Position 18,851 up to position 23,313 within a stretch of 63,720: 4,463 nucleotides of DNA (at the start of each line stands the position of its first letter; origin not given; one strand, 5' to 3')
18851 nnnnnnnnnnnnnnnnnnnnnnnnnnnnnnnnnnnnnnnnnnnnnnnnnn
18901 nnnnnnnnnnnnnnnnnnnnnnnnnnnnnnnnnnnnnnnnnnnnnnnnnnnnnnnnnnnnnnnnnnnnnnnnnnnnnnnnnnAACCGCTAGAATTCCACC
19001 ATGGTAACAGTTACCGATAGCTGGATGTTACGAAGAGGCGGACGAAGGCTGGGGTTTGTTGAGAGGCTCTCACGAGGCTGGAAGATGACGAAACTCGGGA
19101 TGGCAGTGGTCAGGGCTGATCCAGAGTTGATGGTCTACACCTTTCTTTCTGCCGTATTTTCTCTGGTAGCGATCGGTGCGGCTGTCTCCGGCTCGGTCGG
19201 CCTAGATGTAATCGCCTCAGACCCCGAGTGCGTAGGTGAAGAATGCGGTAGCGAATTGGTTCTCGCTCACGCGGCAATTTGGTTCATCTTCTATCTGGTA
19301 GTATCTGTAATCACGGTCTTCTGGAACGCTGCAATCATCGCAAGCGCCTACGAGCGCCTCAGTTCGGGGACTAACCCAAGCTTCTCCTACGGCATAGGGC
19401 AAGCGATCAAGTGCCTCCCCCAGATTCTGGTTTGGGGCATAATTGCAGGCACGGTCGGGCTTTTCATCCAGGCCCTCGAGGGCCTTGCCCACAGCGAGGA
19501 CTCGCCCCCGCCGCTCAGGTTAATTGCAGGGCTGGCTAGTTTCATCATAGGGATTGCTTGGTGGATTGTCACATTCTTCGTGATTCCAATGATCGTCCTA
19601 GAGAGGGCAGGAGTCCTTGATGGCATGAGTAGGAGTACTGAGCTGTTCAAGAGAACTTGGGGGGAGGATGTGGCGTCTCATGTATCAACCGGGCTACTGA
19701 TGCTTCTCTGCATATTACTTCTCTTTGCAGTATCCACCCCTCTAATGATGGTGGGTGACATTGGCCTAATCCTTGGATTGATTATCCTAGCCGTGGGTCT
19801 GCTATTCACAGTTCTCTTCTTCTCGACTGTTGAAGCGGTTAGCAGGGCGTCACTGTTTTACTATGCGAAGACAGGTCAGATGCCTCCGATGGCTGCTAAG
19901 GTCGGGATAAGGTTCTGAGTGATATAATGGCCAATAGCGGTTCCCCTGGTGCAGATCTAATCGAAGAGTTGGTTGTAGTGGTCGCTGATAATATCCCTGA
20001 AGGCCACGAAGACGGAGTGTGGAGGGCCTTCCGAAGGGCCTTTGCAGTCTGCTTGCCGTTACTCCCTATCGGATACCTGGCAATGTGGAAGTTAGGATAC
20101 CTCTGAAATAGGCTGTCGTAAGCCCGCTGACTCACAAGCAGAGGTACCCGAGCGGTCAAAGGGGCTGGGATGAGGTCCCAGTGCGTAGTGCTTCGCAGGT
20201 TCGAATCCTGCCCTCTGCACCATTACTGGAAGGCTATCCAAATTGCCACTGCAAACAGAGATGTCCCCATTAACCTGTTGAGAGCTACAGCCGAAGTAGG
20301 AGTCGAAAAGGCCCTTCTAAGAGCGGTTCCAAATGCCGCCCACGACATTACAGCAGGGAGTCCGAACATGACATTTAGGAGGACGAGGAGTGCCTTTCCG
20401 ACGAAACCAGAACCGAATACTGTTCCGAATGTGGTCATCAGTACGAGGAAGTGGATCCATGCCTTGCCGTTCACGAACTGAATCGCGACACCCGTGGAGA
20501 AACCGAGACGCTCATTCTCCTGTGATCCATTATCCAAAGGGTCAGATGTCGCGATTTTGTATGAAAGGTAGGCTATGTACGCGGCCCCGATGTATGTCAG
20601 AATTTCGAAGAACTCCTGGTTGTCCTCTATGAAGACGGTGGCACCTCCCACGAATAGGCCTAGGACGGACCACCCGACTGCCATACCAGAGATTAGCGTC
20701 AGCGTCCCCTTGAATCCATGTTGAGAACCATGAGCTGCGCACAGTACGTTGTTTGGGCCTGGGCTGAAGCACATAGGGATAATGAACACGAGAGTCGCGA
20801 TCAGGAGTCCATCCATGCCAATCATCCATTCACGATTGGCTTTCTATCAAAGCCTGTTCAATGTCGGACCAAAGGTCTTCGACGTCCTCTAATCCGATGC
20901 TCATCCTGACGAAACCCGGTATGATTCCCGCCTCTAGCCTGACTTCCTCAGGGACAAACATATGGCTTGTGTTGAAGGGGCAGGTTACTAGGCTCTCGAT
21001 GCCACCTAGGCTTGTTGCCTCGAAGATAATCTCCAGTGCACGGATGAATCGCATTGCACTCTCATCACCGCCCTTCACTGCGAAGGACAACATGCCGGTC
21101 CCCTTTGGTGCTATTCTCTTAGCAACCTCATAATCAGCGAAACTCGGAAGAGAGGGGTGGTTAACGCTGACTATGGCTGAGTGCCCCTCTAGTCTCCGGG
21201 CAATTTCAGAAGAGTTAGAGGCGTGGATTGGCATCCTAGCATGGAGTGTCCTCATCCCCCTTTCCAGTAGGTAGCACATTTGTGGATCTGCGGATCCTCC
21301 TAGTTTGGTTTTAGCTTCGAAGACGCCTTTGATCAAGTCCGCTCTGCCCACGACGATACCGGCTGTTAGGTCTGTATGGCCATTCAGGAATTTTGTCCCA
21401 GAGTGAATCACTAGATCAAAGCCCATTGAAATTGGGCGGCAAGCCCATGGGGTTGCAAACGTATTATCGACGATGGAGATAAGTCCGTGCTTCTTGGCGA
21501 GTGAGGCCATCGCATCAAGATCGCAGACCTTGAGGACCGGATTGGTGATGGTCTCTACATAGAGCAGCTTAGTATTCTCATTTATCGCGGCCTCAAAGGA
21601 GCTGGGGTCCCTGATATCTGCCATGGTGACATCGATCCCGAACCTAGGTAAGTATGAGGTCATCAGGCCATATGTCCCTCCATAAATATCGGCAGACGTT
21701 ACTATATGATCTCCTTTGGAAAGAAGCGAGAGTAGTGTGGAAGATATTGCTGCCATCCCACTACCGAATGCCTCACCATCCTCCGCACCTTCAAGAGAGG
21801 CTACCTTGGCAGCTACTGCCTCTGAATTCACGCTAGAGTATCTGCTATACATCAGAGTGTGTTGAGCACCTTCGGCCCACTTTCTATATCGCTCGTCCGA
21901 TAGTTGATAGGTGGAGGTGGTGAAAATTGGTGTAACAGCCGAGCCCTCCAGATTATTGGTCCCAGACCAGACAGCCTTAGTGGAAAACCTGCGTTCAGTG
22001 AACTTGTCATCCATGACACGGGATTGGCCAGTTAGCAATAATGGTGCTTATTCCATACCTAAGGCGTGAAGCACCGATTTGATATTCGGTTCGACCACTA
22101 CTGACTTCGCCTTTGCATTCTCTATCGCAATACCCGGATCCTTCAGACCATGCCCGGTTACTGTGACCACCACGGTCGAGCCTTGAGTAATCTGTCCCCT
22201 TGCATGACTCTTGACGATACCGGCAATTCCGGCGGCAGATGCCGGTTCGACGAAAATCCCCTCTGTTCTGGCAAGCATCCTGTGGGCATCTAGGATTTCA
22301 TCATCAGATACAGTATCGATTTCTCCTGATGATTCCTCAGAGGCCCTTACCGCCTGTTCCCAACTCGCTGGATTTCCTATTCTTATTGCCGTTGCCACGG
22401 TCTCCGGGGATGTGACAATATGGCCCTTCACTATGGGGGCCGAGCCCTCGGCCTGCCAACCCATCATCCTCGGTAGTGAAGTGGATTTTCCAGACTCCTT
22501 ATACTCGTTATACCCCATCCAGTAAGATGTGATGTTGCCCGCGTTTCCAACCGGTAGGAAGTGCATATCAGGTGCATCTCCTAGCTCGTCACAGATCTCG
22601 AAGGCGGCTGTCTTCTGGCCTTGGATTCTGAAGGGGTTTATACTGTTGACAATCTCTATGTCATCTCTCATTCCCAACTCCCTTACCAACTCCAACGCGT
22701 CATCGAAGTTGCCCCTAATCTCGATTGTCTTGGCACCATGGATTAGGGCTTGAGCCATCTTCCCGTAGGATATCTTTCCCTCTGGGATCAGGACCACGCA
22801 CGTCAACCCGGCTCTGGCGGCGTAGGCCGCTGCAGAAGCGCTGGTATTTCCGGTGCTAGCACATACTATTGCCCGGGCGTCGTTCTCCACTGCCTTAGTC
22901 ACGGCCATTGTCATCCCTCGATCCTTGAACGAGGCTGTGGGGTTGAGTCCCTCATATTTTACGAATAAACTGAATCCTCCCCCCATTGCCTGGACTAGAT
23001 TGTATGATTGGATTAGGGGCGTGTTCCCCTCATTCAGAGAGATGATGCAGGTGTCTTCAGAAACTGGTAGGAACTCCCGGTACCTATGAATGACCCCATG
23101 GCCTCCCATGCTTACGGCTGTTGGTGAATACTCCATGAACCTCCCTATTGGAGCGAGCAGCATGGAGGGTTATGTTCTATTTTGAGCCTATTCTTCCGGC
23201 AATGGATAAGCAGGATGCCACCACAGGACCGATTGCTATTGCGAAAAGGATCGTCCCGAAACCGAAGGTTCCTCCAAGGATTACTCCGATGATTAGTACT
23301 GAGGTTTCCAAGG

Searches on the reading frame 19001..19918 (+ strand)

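Call 3: search_protein_families(library=pfam, proteins=[window:19001-19918:+], max_evalue=0.01)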
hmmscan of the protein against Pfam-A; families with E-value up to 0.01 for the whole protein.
window:19001-19918:+ (305 aa): 2 families
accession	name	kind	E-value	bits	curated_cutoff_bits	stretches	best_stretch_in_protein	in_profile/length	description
PF19656.5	DUF6159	-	6.8e-24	85.3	27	1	91-293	4-201/204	Family of unknown function (DUF6159)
PF24400.1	DUF7544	-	0.00074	19.3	27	1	175-280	158-279/302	Family of unknown function (DUF7544)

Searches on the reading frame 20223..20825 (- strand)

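Call 8: search_protein_families(library=pfam, proteins=[window:20223-20825:-], max_evalue=0.001)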
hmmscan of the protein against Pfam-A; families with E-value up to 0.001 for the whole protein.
window:20223-20825:- (200 aa): 1 family
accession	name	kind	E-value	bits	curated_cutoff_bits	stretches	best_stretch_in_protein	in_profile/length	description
PF01810.24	LysE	-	4.3e-15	56.2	25.6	1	18-197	3-189/193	LysE type translocator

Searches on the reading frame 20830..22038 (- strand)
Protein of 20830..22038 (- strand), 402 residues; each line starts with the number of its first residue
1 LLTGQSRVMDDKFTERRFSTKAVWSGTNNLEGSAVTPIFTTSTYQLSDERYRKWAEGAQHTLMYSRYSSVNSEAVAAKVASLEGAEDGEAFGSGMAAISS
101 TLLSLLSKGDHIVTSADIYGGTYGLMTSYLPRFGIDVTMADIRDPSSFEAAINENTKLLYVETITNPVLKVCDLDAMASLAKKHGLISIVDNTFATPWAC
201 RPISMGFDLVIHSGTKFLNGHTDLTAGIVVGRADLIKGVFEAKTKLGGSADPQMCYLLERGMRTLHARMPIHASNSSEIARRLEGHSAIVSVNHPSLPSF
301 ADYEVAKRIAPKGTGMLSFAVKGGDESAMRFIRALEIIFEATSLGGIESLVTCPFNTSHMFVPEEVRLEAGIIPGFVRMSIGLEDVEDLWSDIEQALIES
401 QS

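Call 8: search_protein_families(library=pfam, proteins=[window:20830-22038:-], max_evalue=0.001)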
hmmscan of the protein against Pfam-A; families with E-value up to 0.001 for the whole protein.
window:20830-22038:- (402 aa): 4 families
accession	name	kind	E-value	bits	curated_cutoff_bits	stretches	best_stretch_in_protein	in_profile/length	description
PF01053.26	Cys_Met_Meta_PP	-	8e-119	397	27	1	20-397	2-380/381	Cys/Met metabolism PLP-dependent enzyme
PF00266.25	Aminotran_5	-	8.2e-06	25.5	21.5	1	94-249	73-229/371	Aminotransferase class-V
PF00155.27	Aminotran_1_2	-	0.00013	21.7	19.7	1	64-196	35-190/361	Aminotransferase class I and II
PF01041.23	DegT_DnrJ_EryC1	-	0.00077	19.2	19.8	0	73-193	27-147/360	DegT/DnrJ/EryC1/StrS aminotransferase family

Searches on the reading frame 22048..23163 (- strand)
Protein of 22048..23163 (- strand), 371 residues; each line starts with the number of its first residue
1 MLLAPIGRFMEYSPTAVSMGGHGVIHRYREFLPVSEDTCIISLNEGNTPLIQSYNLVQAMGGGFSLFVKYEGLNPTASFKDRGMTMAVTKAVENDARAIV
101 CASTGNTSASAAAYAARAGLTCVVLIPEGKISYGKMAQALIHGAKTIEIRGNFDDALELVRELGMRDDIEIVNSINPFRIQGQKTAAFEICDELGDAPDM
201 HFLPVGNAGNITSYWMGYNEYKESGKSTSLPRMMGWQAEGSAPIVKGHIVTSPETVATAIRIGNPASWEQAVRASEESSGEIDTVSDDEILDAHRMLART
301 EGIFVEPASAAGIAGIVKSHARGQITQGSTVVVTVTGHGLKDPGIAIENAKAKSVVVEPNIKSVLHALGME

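Call 8: search_protein_families(library=pfam, proteins=[window:22048-23163:-], max_evalue=0.001)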
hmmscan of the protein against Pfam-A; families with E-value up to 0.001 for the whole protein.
window:22048-23163:- (371 aa): 1 family
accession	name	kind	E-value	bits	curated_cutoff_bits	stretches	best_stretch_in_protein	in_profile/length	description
PF00291.31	PALP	-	2.8e-72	244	35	1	41-337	1-295/295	Pyridoxal-phosphate dependent enzyme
